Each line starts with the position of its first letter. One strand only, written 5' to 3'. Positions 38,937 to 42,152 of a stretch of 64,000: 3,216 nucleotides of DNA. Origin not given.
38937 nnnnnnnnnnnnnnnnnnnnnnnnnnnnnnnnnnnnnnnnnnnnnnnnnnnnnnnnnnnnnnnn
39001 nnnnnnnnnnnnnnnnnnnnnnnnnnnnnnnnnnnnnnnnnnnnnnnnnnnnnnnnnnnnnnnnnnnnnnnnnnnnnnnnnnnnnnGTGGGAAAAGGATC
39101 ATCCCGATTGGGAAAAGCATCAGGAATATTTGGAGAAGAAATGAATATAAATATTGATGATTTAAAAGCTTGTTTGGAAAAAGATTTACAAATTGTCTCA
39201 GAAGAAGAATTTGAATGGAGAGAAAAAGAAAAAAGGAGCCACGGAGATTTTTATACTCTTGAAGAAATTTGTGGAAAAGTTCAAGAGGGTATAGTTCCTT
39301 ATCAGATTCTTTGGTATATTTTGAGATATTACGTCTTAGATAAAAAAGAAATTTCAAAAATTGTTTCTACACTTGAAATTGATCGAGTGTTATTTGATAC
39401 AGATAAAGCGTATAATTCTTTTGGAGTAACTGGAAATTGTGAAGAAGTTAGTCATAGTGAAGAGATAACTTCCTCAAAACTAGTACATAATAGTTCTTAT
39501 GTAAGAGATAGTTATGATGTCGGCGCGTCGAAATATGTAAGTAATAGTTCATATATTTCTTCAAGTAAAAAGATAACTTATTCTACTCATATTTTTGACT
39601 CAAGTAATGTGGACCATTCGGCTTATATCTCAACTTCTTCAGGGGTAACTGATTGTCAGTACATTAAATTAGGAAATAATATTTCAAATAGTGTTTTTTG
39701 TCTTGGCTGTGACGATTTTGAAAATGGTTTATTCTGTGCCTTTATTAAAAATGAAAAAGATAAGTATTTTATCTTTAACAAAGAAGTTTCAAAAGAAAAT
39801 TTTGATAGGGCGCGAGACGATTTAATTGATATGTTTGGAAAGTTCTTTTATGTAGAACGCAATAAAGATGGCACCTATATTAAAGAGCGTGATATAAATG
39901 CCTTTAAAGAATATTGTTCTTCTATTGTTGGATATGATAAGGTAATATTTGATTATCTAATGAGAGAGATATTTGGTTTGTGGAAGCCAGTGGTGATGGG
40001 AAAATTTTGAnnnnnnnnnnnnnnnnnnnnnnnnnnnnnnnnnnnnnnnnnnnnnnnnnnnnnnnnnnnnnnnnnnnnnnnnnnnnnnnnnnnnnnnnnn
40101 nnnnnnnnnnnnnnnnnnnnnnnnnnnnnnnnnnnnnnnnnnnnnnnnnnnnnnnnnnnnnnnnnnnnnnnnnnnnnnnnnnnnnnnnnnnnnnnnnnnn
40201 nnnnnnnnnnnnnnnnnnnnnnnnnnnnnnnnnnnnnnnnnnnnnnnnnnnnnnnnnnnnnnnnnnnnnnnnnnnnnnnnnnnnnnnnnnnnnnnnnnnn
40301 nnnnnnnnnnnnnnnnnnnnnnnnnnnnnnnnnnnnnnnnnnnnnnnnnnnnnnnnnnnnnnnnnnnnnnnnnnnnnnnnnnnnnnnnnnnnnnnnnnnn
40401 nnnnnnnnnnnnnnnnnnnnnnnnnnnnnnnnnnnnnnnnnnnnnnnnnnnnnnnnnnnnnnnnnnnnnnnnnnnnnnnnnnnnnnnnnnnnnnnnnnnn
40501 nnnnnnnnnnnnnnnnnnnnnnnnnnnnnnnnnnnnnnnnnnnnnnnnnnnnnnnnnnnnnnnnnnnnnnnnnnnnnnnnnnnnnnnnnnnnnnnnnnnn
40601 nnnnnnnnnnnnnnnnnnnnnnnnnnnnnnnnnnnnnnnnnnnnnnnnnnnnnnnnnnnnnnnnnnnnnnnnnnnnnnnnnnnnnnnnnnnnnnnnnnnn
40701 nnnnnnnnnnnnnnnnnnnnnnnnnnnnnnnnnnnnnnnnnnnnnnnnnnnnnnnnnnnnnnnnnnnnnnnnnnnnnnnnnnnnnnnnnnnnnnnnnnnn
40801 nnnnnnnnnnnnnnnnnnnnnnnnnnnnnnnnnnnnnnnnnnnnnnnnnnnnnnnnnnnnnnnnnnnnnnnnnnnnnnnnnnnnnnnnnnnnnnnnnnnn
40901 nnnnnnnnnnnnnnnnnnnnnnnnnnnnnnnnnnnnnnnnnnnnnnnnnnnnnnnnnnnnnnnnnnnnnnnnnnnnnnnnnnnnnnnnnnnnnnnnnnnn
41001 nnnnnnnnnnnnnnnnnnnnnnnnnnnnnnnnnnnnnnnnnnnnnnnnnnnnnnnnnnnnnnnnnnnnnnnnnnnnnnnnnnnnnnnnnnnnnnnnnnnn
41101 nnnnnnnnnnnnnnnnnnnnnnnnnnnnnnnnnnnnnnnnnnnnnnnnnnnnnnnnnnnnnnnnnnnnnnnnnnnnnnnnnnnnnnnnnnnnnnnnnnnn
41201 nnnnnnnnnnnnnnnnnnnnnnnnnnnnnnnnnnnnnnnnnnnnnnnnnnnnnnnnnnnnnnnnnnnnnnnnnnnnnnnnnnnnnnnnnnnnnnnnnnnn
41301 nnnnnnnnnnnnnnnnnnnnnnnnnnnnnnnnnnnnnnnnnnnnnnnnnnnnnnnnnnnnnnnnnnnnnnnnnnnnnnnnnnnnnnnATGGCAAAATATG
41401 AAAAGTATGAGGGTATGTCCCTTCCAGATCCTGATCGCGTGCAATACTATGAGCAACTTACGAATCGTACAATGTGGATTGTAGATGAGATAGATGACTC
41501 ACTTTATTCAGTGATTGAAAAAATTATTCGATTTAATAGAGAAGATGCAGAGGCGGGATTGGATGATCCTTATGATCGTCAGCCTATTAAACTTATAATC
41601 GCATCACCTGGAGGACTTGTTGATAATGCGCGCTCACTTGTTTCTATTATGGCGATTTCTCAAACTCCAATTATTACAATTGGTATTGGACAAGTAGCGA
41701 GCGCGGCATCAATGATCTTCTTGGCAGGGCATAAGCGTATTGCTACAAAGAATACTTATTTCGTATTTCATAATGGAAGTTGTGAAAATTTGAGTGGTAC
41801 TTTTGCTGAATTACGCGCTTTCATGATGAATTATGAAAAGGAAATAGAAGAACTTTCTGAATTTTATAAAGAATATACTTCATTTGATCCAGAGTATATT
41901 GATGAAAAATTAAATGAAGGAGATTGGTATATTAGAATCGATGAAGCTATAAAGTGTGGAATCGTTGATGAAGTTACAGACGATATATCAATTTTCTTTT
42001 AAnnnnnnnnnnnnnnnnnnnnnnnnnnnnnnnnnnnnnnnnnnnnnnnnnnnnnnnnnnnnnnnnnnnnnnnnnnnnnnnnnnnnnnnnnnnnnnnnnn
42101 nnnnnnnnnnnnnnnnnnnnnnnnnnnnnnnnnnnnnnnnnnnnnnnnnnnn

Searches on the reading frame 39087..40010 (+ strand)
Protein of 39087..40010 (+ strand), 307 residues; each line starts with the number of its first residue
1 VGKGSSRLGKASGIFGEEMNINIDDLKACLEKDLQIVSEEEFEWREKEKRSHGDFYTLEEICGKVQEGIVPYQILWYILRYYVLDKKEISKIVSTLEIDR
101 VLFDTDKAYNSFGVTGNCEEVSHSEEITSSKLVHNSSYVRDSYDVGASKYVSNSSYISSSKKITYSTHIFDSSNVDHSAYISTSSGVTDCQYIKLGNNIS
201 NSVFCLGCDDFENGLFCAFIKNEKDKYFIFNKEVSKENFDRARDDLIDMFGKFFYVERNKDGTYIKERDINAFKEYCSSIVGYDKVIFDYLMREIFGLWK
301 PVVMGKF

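Call 6: search_protein_families(library=pfam, proteins=[window:39087-40010:+], max_evalue=0.01)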
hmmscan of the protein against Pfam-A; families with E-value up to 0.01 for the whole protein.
window:39087-40010:+ (307 aa): 0 families

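Call 17: search_protein_families(library=phrogs, proteins=[window:39087-40010:+], max_evalue=0.001)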
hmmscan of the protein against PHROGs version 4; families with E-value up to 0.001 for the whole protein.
window:39087-40010:+ (307 aa): 0 families

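Call 84: search_protein_families(library=ncbifam, proteins=[window:39087-40010:+], max_evalue=0.01)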
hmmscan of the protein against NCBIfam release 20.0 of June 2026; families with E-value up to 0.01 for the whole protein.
window:39087-40010:+ (307 aa): 0 families

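Call 106: search_solved_structures(query=window:39087-40010:+, max_evalue=0.1)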
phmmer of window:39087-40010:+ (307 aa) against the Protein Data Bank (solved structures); distinct sequences matched with E-value up to 0.1: 0.

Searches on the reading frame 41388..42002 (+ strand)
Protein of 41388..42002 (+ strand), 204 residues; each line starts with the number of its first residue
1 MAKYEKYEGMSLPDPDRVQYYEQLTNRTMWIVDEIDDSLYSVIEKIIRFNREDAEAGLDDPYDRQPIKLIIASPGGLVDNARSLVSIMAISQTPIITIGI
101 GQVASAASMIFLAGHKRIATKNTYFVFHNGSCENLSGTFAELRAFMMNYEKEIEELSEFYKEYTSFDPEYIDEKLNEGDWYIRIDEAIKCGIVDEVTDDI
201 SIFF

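Call 7: search_protein_families(library=pfam, proteins=[window:41388-42002:+], max_evalue=0.01)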
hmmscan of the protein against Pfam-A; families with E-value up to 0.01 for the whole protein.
window:41388-42002:+ (204 aa): 1 family
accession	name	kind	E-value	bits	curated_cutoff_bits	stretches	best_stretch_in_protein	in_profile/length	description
PF00574.28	CLP_protease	-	4.5e-21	76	20.2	1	20-198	9-180/182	Clp protease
